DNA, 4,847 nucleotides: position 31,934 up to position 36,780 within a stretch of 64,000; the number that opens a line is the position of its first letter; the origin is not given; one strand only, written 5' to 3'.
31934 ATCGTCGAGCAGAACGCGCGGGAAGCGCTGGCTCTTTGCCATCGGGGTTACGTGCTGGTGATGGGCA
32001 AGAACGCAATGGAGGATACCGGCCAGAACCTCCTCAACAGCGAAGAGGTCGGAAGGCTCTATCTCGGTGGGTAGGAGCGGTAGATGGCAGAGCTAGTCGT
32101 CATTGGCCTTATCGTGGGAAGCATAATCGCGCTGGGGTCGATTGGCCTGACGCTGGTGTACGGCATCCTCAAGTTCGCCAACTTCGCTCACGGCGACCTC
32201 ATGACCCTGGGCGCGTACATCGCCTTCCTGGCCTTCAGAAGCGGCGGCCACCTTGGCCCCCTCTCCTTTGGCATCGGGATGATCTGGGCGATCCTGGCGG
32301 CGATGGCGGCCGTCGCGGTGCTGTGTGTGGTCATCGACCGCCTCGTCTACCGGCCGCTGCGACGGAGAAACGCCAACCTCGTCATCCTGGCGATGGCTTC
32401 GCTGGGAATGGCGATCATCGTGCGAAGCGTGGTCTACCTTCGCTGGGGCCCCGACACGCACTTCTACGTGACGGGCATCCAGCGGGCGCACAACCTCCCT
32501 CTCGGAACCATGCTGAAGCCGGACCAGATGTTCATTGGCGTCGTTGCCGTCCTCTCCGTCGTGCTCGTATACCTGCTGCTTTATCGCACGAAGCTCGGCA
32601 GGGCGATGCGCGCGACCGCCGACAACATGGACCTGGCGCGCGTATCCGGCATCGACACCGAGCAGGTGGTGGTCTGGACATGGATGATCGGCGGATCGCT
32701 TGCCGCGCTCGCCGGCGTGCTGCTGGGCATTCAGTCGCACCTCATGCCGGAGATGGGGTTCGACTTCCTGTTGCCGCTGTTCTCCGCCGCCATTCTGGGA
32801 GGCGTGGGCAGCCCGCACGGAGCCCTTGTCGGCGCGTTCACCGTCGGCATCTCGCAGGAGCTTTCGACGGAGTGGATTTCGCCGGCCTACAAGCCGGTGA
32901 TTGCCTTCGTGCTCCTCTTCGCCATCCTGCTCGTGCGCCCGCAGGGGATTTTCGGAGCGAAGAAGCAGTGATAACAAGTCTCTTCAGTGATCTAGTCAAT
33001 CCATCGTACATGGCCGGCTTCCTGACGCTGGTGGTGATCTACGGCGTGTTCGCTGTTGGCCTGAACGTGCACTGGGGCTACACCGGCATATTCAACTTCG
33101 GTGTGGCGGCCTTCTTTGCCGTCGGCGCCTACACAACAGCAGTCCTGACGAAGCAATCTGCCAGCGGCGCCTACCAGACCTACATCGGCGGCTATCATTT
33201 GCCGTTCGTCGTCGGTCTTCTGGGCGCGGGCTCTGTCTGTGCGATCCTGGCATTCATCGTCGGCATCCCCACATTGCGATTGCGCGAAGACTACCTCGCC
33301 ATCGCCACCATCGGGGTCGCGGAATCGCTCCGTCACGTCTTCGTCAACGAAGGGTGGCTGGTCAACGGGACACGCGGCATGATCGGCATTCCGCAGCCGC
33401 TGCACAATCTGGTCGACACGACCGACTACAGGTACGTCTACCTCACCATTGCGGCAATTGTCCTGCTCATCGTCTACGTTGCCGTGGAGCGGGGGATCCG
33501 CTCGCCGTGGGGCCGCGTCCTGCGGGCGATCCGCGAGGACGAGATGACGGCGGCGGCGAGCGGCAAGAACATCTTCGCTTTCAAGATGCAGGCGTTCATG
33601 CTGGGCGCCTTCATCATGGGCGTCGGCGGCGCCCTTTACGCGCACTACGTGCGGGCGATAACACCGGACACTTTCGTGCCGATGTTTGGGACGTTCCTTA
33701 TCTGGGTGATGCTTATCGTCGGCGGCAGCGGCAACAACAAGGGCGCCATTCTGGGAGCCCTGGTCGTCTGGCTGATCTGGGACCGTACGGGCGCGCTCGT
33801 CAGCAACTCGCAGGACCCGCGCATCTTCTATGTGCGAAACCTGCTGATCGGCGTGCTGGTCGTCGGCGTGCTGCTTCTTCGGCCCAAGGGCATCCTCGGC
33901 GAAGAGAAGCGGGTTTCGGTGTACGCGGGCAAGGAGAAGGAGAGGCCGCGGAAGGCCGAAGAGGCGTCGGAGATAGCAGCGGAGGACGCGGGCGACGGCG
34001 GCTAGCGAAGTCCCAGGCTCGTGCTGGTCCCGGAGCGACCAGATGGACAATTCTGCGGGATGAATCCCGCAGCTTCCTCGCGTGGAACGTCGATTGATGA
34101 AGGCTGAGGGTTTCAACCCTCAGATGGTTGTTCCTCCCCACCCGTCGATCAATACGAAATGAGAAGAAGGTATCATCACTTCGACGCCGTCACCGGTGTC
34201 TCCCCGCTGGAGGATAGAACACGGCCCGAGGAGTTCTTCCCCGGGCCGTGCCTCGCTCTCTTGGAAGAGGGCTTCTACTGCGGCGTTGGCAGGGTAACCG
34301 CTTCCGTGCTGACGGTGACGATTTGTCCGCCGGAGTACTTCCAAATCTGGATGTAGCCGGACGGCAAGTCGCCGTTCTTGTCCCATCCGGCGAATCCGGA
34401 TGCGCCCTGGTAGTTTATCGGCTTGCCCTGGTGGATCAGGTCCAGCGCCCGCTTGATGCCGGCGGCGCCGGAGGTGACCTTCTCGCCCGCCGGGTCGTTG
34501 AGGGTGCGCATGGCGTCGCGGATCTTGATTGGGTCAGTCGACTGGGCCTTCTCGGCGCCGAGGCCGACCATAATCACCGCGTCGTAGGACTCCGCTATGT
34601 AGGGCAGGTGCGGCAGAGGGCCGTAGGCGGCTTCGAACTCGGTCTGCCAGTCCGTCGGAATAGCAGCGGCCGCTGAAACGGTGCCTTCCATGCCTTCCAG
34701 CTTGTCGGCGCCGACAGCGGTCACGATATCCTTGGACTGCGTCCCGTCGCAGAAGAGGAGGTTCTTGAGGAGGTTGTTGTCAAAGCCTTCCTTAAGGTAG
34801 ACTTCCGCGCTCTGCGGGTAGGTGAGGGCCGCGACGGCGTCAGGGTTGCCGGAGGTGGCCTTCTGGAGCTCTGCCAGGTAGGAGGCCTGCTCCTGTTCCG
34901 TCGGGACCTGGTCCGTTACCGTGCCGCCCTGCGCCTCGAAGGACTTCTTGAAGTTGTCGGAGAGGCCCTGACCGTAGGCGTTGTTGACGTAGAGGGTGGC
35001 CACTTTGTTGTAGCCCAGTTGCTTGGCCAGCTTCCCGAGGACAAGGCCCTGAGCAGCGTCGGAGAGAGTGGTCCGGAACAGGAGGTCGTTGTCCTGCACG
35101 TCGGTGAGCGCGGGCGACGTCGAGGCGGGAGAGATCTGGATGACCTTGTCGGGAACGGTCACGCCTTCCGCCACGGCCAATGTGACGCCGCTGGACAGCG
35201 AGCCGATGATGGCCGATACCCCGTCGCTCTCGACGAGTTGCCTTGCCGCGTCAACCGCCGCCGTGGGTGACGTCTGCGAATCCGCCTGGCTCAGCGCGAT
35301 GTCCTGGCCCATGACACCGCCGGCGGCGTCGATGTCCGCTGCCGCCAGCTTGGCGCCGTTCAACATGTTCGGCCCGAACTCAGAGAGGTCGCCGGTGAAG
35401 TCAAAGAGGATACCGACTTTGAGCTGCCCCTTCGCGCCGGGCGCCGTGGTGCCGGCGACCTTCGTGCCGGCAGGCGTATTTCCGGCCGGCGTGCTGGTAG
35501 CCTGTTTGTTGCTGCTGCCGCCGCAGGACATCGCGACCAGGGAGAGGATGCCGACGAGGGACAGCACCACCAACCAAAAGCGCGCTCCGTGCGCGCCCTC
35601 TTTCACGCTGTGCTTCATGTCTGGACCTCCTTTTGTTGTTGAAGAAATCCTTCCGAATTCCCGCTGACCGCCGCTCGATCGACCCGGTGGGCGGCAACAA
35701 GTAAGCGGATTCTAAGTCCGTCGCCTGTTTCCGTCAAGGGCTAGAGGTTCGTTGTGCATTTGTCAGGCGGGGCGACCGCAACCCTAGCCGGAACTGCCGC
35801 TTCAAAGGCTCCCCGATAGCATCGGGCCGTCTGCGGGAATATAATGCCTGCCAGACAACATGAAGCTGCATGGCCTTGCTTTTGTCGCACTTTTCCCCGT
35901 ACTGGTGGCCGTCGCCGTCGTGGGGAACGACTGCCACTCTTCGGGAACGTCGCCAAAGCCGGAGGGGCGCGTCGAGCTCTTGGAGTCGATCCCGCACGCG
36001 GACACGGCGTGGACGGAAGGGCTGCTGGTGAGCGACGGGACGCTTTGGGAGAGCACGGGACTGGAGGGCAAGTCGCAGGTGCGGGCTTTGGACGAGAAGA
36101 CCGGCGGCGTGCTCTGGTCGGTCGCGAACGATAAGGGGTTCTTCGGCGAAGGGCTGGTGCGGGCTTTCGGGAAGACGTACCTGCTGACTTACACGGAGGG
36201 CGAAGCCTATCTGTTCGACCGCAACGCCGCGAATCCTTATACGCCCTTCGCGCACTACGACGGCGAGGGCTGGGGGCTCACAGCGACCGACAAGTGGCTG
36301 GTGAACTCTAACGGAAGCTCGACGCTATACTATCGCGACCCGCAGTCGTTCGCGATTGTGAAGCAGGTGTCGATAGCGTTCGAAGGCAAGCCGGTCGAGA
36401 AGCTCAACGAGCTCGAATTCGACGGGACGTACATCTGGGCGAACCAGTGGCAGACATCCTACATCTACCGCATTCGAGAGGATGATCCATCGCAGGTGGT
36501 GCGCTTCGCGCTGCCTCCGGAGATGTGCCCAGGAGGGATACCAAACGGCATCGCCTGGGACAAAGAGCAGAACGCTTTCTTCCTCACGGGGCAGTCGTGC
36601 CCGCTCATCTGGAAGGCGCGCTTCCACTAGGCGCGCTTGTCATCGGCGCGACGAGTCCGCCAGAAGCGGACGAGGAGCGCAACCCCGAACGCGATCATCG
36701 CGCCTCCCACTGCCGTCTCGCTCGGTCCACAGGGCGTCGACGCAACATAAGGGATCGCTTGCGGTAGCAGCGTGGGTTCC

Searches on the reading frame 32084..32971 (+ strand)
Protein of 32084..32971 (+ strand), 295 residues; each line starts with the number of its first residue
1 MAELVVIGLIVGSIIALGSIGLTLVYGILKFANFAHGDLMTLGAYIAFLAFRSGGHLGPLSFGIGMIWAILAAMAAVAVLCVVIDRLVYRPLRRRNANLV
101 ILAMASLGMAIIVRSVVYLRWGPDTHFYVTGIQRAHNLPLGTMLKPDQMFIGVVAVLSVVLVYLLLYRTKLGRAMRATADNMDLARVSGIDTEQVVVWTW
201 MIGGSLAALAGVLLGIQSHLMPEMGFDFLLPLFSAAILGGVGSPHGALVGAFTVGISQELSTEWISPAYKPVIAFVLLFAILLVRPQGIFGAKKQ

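Call 59: search_protein_families(library=pfam, proteins=[window:32084-32971:+], max_evalue=0.0001)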
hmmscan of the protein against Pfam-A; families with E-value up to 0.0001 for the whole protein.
window:32084-32971:+ (295 aa): 1 family
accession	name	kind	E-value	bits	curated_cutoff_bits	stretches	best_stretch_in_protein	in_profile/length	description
PF02653.21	BPD_transp_2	-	2.2e-48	165.2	26.8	1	6-282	3-269/269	Branched-chain amino acid transport system / permease component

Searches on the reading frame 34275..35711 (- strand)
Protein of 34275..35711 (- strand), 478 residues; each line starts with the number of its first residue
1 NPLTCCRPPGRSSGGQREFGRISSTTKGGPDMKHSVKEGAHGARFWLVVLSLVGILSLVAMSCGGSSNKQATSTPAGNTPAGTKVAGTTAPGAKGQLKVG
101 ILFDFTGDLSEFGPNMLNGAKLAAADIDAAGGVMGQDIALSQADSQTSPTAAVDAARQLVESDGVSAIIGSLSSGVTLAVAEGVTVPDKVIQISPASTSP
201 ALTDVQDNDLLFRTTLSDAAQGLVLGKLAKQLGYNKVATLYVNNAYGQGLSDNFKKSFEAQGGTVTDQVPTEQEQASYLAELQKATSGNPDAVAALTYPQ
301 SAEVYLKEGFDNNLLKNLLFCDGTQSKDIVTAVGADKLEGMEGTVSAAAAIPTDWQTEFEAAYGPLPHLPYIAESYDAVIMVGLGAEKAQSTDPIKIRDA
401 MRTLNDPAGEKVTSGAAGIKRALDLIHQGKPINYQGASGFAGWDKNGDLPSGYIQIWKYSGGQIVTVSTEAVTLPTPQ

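Call 59: search_protein_families(library=pfam, proteins=[window:34275-35711:-], max_evalue=0.0001)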
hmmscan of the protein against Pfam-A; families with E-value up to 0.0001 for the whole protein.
window:34275-35711:- (478 aa): 3 families
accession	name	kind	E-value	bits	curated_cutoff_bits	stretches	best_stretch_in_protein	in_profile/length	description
PF13458.12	Peripla_BP_6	-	6e-52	177.8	31.7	1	97-405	2-312/343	Periplasmic binding protein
PF01094.35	ANF_receptor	-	9.1e-34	117.5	25.4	1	118-461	4-352/353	Receptor family ligand binding region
PF13433.12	Peripla_BP_5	-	1.6e-11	44.3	27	1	97-175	1-79/363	Periplasmic binding protein domain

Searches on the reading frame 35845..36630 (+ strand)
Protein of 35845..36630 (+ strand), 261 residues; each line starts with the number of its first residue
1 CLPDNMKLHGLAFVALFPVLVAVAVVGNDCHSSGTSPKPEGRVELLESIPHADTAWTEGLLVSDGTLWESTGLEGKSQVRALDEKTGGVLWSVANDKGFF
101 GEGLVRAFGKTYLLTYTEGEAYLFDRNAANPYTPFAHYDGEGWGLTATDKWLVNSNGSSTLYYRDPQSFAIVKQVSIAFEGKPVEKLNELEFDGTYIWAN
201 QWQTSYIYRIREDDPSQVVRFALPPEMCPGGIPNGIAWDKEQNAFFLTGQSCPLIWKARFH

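Call 59: search_protein_families(library=pfam, proteins=[window:35845-36630:+], max_evalue=0.0001)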
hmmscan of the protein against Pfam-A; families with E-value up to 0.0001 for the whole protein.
window:35845-36630:+ (261 aa): 1 family
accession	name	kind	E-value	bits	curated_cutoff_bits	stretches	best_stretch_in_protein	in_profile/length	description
PF05096.18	Glu_cyclase_2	-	4.4e-58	197.1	22.3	1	33-258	18-247/249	Glutamine cyclotransferase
